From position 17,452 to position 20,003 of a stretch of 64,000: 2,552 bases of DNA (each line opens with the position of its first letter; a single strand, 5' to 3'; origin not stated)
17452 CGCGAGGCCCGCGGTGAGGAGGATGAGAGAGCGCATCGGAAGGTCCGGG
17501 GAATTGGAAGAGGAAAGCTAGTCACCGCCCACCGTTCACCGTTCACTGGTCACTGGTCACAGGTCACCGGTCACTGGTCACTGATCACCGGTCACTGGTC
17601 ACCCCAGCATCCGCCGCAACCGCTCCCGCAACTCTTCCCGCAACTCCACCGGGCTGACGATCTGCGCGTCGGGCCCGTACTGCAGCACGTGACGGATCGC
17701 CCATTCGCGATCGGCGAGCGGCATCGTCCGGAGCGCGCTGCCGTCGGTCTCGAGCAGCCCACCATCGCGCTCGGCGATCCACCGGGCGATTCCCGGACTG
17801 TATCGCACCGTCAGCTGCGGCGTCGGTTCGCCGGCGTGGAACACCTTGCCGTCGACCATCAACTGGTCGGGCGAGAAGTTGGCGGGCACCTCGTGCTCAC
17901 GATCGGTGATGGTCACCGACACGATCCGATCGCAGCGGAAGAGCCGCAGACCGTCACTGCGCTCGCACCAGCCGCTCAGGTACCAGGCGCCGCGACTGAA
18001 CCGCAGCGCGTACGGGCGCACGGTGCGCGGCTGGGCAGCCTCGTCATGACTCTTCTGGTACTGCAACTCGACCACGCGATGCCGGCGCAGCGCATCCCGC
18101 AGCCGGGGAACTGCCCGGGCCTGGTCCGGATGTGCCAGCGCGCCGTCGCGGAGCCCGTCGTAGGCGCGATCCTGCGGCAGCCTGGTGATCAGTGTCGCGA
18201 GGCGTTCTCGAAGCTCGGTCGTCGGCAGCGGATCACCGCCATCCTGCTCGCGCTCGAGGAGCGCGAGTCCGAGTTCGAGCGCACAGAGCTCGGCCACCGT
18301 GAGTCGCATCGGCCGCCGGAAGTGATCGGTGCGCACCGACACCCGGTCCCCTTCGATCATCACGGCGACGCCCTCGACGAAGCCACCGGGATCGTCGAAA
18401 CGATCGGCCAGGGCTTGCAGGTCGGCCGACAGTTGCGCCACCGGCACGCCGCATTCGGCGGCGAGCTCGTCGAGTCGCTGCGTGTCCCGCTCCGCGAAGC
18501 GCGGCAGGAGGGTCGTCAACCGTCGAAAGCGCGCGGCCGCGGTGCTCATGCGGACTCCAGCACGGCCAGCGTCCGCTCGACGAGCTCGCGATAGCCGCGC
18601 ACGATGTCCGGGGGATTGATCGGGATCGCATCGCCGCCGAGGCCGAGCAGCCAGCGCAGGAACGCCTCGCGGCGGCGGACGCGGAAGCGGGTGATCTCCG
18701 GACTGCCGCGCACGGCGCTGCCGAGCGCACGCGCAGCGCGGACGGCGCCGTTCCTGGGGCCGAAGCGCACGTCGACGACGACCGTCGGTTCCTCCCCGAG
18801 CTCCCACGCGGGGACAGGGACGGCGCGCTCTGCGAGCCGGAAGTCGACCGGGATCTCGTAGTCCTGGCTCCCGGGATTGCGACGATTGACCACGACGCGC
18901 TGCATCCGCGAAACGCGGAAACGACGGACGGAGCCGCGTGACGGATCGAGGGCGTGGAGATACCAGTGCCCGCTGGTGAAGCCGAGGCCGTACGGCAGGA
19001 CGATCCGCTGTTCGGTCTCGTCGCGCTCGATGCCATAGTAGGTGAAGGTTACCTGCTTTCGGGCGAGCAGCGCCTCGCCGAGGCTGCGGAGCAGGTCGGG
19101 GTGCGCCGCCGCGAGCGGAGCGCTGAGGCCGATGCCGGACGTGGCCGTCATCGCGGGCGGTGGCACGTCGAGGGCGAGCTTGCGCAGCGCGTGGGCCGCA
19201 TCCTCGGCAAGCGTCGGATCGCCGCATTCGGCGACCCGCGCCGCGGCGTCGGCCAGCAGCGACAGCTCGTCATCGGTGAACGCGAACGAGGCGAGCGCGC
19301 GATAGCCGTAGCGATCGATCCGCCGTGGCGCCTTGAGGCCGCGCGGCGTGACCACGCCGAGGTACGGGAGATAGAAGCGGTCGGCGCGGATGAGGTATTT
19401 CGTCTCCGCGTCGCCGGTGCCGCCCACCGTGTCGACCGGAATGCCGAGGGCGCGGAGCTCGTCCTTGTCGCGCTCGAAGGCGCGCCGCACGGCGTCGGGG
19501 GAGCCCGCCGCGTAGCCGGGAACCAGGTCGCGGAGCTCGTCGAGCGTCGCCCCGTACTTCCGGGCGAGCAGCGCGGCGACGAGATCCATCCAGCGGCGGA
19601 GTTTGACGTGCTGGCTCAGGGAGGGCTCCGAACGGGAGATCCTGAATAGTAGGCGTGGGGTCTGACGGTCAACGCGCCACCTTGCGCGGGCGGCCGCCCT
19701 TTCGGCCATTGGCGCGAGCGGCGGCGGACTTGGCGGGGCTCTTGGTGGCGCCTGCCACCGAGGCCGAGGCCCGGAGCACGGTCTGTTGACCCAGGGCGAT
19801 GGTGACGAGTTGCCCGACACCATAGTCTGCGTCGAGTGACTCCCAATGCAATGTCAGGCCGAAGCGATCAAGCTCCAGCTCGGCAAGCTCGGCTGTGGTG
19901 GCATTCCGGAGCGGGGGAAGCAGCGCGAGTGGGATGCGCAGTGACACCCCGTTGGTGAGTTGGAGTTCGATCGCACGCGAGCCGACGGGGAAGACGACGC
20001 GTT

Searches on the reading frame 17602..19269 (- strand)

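Call 31: search_protein_families(library=pfam, proteins=[window:17602-19269:-], max_evalue=0.001)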
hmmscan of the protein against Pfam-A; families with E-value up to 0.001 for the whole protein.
window:17602-19269:- (556 aa): 3 families
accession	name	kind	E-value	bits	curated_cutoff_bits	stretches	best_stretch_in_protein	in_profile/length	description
PF13280.12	WYL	-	8.4e-21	74.2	21.8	1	387-454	3-70/70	WYL domain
PF25583.1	WCX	-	1.7e-17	64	23.9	1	483-555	2-76/76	WCX domain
PF19187.6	HTH_PafC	-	1.9e-12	47.5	32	1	247-347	2-103/115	PafC helix-turn-helix domain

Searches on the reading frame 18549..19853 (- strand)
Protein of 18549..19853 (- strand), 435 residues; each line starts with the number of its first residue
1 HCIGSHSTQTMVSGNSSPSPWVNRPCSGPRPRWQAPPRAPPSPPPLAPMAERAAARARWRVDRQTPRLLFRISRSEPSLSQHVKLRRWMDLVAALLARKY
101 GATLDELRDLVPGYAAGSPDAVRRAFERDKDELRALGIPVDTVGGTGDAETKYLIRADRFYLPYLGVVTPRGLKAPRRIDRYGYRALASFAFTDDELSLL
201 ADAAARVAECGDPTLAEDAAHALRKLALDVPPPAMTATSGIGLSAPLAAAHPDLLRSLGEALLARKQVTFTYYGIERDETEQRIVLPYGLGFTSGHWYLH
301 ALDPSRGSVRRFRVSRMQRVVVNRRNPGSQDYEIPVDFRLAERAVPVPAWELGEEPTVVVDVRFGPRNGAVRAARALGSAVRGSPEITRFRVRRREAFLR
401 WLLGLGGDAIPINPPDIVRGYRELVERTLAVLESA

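Call 31: search_protein_families(library=pfam, proteins=[window:18549-19853:-], max_evalue=0.001)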
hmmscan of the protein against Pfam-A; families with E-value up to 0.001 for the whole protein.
window:18549-19853:- (435 aa): 2 families
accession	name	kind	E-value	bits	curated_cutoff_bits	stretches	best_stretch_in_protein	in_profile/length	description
PF13280.12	WYL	-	5.4e-19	68.4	21.8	1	254-321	2-69/70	WYL domain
PF25583.1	WCX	-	0.00022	21.9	23.9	0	358-428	3-75/76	WCX domain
